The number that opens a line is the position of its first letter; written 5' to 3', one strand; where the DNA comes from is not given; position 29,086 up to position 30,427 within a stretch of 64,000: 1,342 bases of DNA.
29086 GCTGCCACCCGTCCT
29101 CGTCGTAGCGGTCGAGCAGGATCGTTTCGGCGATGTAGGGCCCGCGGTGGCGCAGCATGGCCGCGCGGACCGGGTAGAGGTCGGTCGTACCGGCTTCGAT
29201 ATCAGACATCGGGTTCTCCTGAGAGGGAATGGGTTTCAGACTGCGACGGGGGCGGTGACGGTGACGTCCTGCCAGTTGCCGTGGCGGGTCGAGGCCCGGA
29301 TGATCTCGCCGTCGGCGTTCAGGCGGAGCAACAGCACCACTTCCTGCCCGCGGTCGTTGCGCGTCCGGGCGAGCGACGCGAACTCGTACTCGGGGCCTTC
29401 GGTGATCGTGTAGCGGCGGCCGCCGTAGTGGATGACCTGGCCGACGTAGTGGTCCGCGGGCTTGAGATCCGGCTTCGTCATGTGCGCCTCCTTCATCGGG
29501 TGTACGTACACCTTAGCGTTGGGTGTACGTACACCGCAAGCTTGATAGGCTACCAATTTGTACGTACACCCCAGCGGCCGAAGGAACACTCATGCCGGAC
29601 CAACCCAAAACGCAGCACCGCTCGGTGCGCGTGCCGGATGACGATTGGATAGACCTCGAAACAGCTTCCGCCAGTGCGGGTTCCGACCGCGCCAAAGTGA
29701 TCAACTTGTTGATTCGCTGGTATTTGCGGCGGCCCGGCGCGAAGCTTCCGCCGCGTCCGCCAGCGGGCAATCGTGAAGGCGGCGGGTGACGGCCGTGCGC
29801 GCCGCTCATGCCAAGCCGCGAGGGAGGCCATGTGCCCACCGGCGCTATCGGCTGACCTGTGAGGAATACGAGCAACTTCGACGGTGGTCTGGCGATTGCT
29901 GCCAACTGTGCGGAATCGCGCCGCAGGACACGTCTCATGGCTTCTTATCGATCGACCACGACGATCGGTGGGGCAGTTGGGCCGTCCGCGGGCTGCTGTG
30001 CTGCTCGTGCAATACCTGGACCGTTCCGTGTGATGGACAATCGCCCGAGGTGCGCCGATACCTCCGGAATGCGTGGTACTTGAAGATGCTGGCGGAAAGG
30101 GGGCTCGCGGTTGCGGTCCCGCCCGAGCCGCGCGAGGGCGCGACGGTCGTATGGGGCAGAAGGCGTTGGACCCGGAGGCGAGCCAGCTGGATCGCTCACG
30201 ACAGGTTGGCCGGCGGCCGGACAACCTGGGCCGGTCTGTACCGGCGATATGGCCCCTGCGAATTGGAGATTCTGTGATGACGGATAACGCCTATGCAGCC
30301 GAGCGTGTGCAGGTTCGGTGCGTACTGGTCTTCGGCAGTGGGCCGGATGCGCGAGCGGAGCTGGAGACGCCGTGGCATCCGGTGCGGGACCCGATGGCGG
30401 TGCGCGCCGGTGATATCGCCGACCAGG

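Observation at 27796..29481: Opposite-strand island of five small genes in an otherwise unidirectional genome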

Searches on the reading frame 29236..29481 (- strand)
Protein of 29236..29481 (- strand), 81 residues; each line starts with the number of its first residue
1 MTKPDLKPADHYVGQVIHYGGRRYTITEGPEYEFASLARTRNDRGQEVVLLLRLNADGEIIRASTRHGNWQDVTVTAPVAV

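Call 30: find_related_loci(query=window:29236-29481:-, collection=viral_contigs, flank=6000)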
Query window:29236-29481:- (81 aa) in viral_contigs; peptide patterns used: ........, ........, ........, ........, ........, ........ (x = any residue, [..] = any of these).
21 stretches matched a pattern, but none encodes a relative of the query by tblastn (E <= 1e-3).

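Call 32: search_protein_families(library=padloc, max_evalue=1, proteins=[window:29236-29481:-])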
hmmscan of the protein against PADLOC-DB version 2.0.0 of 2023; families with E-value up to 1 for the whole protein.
window:29236-29481:- (81 aa): 0 families

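Call 33: search_protein_families(library=ncbifam, max_evalue=1, proteins=[window:29236-29481:-])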
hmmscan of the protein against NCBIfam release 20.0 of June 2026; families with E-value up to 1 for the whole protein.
window:29236-29481:- (81 aa): 1 family
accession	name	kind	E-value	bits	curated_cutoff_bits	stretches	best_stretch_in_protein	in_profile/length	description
NF005410.0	PRK06973.1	equivalog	0.088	12.1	214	1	28-74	102-146/243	nicotinate-nucleotide adenylyltransferase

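Call 34: search_solved_structures(query=window:29236-29481:-, max_evalue=5)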
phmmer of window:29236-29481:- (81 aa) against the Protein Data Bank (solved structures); distinct sequences matched with E-value up to 5: 2.
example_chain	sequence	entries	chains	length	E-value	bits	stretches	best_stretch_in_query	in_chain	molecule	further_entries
9k1k_A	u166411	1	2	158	1.1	12.8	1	6-50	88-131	Cytosine deaminase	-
6lwn_A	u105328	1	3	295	1.5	12.4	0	3-37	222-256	Endonuclease 8-like 1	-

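Call 53: search_protein_representatives(protein=window:29236-29481:-)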
Query: 81 residues. Proteins with E-value up to 0.001 (for the whole library): 11; up to 1e-10: 5; up to 1e-30: 0. The best 11 are listed.
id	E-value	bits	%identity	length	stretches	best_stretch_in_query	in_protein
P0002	3.0e-21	91.1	43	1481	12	20-43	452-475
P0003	7.1e-13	64.4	52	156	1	11-79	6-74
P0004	1.3e-12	63.5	28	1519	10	17-59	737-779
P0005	4.8e-12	61.8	45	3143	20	55-76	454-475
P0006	6.2e-11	58.2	42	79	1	6-78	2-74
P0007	2.6e-07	46.7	49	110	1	13-76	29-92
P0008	4.9e-07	45.8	35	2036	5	39-78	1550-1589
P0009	5.3e-05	39.4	42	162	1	17-79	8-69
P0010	2.6e-04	37.2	35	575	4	43-79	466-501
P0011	4.5e-04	36.4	41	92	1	14-77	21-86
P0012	8.2e-04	35.6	38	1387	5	9-37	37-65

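Call 55: find_encoding_contigs(protein=P0003, flank=6000, max_places=4)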
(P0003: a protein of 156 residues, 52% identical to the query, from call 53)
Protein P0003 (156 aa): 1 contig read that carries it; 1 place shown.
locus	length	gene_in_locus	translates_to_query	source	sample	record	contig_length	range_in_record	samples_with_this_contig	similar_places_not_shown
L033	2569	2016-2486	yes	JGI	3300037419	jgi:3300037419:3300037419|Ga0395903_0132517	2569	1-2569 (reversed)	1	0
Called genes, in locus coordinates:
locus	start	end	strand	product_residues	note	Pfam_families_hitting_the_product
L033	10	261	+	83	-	-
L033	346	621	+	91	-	-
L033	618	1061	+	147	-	-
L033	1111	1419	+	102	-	-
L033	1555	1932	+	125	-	-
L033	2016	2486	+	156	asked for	-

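Call 56: find_encoding_contigs(protein=P0007, flank=6000, max_places=4)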
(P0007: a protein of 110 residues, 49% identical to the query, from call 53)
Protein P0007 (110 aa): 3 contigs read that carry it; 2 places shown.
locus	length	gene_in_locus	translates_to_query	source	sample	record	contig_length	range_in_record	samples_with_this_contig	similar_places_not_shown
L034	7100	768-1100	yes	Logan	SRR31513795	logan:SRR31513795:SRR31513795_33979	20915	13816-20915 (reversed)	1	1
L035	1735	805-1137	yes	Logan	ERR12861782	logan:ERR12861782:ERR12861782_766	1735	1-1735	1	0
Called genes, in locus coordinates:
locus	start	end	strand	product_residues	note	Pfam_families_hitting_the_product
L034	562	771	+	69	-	-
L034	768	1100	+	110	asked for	-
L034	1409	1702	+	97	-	-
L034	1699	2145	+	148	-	-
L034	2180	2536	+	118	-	-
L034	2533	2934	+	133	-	-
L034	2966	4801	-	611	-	-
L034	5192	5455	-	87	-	-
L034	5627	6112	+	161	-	-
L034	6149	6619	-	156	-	-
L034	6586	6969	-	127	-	-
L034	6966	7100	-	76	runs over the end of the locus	-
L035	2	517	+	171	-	?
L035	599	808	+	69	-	-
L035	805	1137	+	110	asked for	-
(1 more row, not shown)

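Call 64: predict_structure(alignment_id=A1)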
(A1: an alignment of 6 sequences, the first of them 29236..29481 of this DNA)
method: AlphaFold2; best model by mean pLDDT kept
length: 81 residues; sequences in the alignment: 6
mean_pLDDT: 86.9   pTM: 0.75
mean pLDDT of the five models: 86.9, 86.5, 86.0, 85.8, 85.3
residues with pLDDT >= 90: 50; 70-90: 21; 50-70: 9; < 50: 1
segments of 3 or more residues with pLDDT < 50: none
pLDDT, mean of each block of 10 residues (from residue 1): 69 93 91 78 95 90 93 89 55
secondary structure, 60 per line:
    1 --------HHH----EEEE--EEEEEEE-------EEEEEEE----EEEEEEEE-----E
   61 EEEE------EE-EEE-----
elements in order: E16-19 E22-28 E36-42 E47-54 E60-64 E74-76

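Call 67: fold_search(model_id=the predicted structure, library=pdb)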
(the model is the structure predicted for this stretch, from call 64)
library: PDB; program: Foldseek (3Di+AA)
matches with E <= 10: 383; with E <= 0.001: 0
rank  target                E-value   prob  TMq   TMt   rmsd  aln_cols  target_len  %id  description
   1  7rj7_A                4.2e-01  0.99  0.49  0.14   2.7        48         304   25  CRYSTAL STRUCTURE OF AP2 ASSOCIATED KINASE 1 ISOFORM 1 COMPLEXED WITH LIGAND 2-(1-AMINO-3-METHYLBUTYL)-6- (PYRIDIN-4-Y (released 2022-02-23)
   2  7snt_B                4.7e-01  0.41  0.36  0.24   7.4        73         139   16  2.20A Resolution Structure of NanoLuc Luciferase with Bound Substrate Analog 3-methoxy-furimazine (released 2022-11-16)
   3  2ns2_B                5.2e-01  0.18  0.30  0.16  12.3       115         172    8  Crystal Structure of Spindlin1 (released 2006-11-28)
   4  7snr_B                6.1e-01  0.41  0.36  0.21   7.1        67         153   19  2.00A Resolution Structure of NanoLuc Luciferase (released 2022-11-16)
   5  7sns_B                6.9e-01  0.44  0.40  0.22   8.0        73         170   16  1.55A Resolution Structure of NanoLuc Luciferase (released 2022-11-16)
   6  7snt_A                7.2e-01  0.35  0.35  0.21   6.6        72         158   17  2.20A Resolution Structure of NanoLuc Luciferase with Bound Substrate Analog 3-methoxy-furimazine (released 2022-11-16)
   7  7vsx                  8.1e-01  0.38  0.39  0.22   7.7        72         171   17  Crystal structure of QL-nanoKAZ (Reverse mutant of nanoKAZ with L18Q and V27L) (released 2022-08-24)
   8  3er0_B                8.1e-01  0.28  0.37  0.24  17.4        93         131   11  Crystal structure of the full length eIF5A from Saccharomyces cerevisiae (released 2008-12-02)
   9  9qb5_A                8.5e-01  0.96  0.49  0.14   2.3        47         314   26  AP2-associated protein kinase 1 (AAK1) bound to CKJB68 (released 2025-04-09)
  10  5te0                  9.5e-01  0.96  0.51  0.14   2.0        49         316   24  Crystal Structure of Adaptor Protein 2 Associated Kinase (AAK1) in complex with BIBF 1120 (released 2016-11-02)
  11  8pn7_G                9.5e-01  0.23  0.34  0.17   6.9        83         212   11  Engineered glycolyl-CoA carboxylase (G20R variant) with bound CoA (released 2023-11-29)
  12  5a1h_B                9.5e-01  0.10  0.27  0.14  11.9       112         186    7  Crystal structure of human Spindlin3 (released 2015-06-17)
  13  7rj6_A                1.0e+00  0.96  0.48  0.13   1.8        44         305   27  CRYSTAL STRUCTURE OF AP2 ASSOCIATED KINASE 1 ISOFORM 1 COMPLEXED WITH LIGAND (2R)-2-AMINO-N-[3-(DIFLUOROM ETHOXY)-4-(1 (released 2022-02-23)
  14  7sns_C                1.1e+00  0.35  0.40  0.22   8.1        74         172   15  1.55A Resolution Structure of NanoLuc Luciferase (released 2022-11-16)
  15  8pn8_G                1.1e+00  0.21  0.34  0.17   6.8        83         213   12  Engineered glycolyl-CoA carboxylase (L100N variant) with bound CoA (released 2023-11-29)
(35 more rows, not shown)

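Call 118: find_encoding_contigs(protein=P0006, flank=5000, max_places=3)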
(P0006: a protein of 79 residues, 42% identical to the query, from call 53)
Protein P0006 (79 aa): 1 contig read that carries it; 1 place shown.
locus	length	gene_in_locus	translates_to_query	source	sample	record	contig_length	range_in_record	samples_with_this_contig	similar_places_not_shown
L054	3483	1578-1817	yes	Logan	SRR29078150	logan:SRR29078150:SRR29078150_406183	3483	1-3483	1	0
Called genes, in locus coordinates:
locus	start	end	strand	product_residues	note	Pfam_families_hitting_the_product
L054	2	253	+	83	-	?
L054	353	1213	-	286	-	-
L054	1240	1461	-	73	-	-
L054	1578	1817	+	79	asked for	-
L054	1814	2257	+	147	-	-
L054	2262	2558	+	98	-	-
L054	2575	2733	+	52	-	-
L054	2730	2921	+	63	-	-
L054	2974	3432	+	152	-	PF19474:DUF6011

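Call 121: fold_search(model_id=the predicted structure, library=viral)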
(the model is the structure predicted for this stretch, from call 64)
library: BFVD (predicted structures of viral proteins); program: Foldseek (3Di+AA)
matches with E <= 10: 686; with E <= 0.001: 0
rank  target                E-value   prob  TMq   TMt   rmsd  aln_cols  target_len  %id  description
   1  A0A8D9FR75            1.3e-01  0.96  0.47  0.38   6.0        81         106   17  Uncharacterized protein [uncultured marine phage]
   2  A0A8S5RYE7            1.8e-01  0.99  0.54  0.55   4.3        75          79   16  Uncharacterized protein [Siphoviridae sp. ctEJG5]
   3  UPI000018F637         1.8e-01  0.51  0.33  0.28   6.9        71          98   17  (no name look-up for this kind of identifier)
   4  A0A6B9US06            1.9e-01  0.82  0.45  0.41   4.6        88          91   20  (no name in the UniProt tables at hand)
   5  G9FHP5                2.0e-01  0.96  0.42  0.25   4.6        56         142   14  Uncharacterized protein [Rhodococcus phage RGL3]
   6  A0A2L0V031            2.1e-01  0.57  0.32  0.19   7.2        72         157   17  Uncharacterized protein [Agrobacterium phage Atu_ph07]
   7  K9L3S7                2.1e-01  0.51  0.32  0.23   9.9        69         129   29  Uncharacterized protein [Pectobacterium phage phiTE]
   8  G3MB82                2.3e-01  0.97  0.42  0.30   3.2        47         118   21  Gp12 [Bacillus phage G]
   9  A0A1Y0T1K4            2.3e-01  0.47  0.36  0.16   9.1        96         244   14  Uncharacterized protein [Pseudomonas phage Phabio]
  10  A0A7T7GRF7            2.4e-01  0.91  0.49  0.44   4.0        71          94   13  (no name in the UniProt tables at hand)
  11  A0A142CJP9            2.5e-01  0.51  0.34  0.15   8.6        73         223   16  (no name in the UniProt tables at hand)
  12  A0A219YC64            2.8e-01  0.66  0.43  0.29  13.0       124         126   12  Uncharacterized protein [Aeromonas phage 65.2]
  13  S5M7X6                3.0e-01  0.47  0.35  0.37   7.3        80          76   12  (no name in the UniProt tables at hand)
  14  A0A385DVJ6            3.0e-01  0.41  0.34  0.25  14.5        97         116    8  Uncharacterized protein [Streptomyces phage Comrade]
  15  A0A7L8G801            3.1e-01  0.47  0.31  0.24   6.6        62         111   11  (no name in the UniProt tables at hand)
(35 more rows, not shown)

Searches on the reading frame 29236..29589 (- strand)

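Call 5: search_protein_families(library=pfam, max_evalue=0.1, proteins=[window:29236-29589:-])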
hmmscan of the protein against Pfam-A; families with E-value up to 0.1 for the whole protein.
window:29236-29589:- (117 aa): 0 families

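Call 6: search_protein_families(library=phrogs, max_evalue=0.1, proteins=[window:29236-29589:-])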
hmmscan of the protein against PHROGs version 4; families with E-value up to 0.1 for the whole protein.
window:29236-29589:- (117 aa): 1 family
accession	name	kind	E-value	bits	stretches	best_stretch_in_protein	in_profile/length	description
phrog_26442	-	unknown function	0.045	14.6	1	15-66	16-66/79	-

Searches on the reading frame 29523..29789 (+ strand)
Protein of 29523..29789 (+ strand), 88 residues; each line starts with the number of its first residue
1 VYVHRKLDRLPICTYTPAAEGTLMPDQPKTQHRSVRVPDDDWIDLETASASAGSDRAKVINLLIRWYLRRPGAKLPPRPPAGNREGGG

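Call 5: search_protein_families(library=pfam, max_evalue=0.1, proteins=[window:29523-29789:+])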
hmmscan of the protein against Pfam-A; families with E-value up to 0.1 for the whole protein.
window:29523-29789:+ (88 aa): 0 families

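Call 6: search_protein_families(library=phrogs, max_evalue=0.1, proteins=[window:29523-29789:+])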
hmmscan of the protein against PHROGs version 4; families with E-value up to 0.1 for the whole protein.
window:29523-29789:+ (88 aa): 1 family
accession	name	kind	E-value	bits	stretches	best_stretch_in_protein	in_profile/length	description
phrog_6506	-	transcription regulation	1.2e-06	29.4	1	25-74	4-53/59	Arc-like repressor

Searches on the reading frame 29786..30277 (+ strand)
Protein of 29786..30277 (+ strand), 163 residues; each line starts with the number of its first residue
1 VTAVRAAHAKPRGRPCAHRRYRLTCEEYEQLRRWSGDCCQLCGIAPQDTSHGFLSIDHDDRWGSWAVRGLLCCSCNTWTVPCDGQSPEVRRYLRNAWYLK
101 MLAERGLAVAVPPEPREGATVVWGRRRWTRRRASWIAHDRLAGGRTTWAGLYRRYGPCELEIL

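Call 5: search_protein_families(library=pfam, max_evalue=0.1, proteins=[window:29786-30277:+])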
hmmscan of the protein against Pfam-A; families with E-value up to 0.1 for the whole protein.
window:29786-30277:+ (163 aa): 1 family
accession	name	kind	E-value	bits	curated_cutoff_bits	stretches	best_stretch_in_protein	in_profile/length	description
PF02945.21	Endonuclease_7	-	3.6e-10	40.1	23.6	1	18-95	5-75/82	Recombination endonuclease VII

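Call 6: search_protein_families(library=phrogs, max_evalue=0.1, proteins=[window:29786-30277:+])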
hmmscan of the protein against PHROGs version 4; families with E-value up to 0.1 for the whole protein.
window:29786-30277:+ (163 aa): 6 families
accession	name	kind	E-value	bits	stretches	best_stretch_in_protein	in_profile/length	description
phrog_2914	-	DNA, RNA and nucleotide metabolism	9.3e-11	42.8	1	17-77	76-133/190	endonuclease VII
phrog_2633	-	DNA, RNA and nucleotide metabolism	8.2e-10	40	1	17-77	63-117/142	endonuclease VII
phrog_307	-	DNA, RNA and nucleotide metabolism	1.5e-09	39.3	1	19-79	103-158/334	endonuclease VII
phrog_423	-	DNA, RNA and nucleotide metabolism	0.0014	19.6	1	29-78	16-63/159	endonuclease VII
phrog_1035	-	DNA, RNA and nucleotide metabolism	0.0053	17.7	1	16-76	139-207/271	endonuclease VII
phrog_17507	-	DNA, RNA and nucleotide metabolism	0.052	14.4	1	57-80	2-23/65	endonuclease VII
